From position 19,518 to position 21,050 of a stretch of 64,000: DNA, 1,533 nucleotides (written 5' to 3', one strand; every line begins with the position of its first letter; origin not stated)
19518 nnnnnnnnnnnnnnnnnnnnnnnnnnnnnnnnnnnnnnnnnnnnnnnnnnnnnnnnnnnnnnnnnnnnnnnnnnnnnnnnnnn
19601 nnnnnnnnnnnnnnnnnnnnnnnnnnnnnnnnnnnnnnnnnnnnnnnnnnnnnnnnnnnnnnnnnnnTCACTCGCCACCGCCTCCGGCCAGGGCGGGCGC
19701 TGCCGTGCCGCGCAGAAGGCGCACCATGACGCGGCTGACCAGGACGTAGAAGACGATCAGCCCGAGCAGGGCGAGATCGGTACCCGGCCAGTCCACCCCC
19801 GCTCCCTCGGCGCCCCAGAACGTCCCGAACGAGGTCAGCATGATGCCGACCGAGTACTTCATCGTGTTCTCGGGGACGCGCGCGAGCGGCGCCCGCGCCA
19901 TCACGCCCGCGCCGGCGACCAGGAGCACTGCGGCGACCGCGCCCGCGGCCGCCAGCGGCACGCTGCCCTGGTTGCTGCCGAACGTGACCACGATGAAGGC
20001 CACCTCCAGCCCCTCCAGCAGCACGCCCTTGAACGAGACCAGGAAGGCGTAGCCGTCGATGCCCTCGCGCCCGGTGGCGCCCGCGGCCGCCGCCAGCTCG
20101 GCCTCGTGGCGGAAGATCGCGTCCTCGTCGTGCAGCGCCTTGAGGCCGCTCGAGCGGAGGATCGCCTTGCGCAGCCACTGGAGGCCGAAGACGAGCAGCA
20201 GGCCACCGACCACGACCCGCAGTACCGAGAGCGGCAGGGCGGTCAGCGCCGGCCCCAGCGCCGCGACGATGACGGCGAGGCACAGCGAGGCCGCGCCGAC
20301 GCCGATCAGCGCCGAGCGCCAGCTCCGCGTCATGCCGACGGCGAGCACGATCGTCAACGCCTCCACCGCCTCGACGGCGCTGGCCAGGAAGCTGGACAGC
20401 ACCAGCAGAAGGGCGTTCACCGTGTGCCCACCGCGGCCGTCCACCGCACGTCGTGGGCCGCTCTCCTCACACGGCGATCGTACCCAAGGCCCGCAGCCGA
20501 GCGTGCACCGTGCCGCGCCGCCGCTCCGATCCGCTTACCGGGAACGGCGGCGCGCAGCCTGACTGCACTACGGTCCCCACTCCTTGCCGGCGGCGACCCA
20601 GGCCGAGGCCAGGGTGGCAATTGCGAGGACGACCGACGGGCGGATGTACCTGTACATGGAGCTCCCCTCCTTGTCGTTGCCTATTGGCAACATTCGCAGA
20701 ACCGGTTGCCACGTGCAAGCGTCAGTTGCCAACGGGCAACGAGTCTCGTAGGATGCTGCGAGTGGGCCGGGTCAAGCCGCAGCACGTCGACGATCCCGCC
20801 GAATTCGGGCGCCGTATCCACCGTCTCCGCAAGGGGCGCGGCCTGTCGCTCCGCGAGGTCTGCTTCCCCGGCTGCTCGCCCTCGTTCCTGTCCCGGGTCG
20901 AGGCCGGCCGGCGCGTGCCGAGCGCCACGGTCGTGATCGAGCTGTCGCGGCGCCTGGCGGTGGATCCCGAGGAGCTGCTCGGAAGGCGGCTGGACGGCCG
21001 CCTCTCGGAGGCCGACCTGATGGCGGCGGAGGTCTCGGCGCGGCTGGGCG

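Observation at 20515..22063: Candidate exported-peptide / HTH-TPR receptor cassette (RRNPP- or Rgg/SHP-like) in a high-GC genome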

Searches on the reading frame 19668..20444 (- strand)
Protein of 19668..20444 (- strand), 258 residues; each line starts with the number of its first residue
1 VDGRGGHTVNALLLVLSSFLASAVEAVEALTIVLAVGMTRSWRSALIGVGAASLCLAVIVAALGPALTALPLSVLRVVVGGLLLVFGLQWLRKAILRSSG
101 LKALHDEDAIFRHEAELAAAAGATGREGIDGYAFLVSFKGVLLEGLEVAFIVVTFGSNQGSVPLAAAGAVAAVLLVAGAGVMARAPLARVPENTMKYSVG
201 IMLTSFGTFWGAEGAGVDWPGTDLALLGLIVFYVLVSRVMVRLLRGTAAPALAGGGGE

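Call 6: search_protein_families(library=pfam, proteins=[window:19668-20444:-], max_evalue=0.01)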
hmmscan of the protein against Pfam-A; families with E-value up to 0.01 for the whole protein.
window:19668-20444:- (258 aa): 1 family
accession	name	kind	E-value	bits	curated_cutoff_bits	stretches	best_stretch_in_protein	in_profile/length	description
PF16955.11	OFeT_1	-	4.3e-09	36.8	26.9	2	18-96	107-184/207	Ferrous iron uptake permease, iron-lead transporter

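Call 40: search_protein_families(library=ncbifam, proteins=[window:19668-20444:-], max_evalue=0.01)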
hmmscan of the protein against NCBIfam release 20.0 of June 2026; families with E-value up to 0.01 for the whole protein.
window:19668-20444:- (258 aa): 0 families

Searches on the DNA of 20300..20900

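Call 24: search_rna_families(source=window, start=20300, end=20900, threshold=evalue, max_evalue=5)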
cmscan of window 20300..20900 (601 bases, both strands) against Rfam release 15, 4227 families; matches with E-value up to 5: 2.
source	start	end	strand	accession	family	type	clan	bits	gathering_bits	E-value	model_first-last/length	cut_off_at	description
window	20376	20403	-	RF03560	mir-3926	Gene; miRNA;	-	16.6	82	4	1-63/63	no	mir-3926 microRNA precursor family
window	20454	20507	+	RF02808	PyrR210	Gene; snRNA; snoRNA; HACA-box;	-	15.1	59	2.8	1-59/59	no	Pyrobaculum sRNA 210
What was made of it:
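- There is no Rfam match (call 24).
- Tried and rejected: Rfam scan of 20300-20900: only two chance-level hits (call 24).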

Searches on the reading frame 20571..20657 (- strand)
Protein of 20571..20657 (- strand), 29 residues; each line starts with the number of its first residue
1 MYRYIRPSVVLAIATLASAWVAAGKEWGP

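Call 42: list_cluster_members(proteins=[window:20571-20657:-, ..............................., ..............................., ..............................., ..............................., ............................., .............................])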
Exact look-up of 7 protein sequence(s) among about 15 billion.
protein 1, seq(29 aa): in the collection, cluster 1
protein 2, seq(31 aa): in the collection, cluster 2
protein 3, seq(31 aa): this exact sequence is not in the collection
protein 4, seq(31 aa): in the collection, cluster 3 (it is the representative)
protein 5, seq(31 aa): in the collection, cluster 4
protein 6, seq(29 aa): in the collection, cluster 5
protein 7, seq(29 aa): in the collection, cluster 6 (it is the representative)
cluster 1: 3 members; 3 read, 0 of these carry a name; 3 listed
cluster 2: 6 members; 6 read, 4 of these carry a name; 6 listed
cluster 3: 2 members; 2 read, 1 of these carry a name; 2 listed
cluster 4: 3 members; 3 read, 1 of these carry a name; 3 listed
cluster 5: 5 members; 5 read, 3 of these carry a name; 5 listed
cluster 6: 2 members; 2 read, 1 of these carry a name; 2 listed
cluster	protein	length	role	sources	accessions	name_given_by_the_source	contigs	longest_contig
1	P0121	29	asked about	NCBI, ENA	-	-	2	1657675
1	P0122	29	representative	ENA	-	-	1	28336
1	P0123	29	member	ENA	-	-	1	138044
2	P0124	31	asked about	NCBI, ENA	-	-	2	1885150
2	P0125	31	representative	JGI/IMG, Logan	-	hypothetical protein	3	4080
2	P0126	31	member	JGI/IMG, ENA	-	hypothetical protein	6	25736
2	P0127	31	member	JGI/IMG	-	hypothetical protein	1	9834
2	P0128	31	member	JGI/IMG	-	hypothetical protein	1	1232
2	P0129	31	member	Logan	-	-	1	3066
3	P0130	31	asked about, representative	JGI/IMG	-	hypothetical protein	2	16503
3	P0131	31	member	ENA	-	-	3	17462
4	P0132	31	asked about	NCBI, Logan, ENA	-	-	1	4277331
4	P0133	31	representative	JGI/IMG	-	hypothetical protein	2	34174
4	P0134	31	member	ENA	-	-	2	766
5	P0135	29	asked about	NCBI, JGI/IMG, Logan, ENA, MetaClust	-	hypothetical protein | \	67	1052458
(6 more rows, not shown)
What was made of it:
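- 20568..20657 (-): Mini-gene: 29 codons plus stop (TAG), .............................. The conserved C-terminal core is G-K-x-W-G-P. Present in public protein collections as 'hypothetical protein' (call 42).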

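Call 51: search_protein_families(library=ncbifam, proteins=[window:20571-20657:-], max_evalue=10)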
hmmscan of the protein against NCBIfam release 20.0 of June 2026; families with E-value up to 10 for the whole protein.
seq(29 aa): 0 families

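Call 52: search_protein_families(library=pfam, proteins=[window:20571-20657:-], max_evalue=10)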
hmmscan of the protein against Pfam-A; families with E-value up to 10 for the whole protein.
seq(29 aa): 0 families
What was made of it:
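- Tried and rejected: Pfam and NCBIfam on four peptide variants: no family (calls 51, 52).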
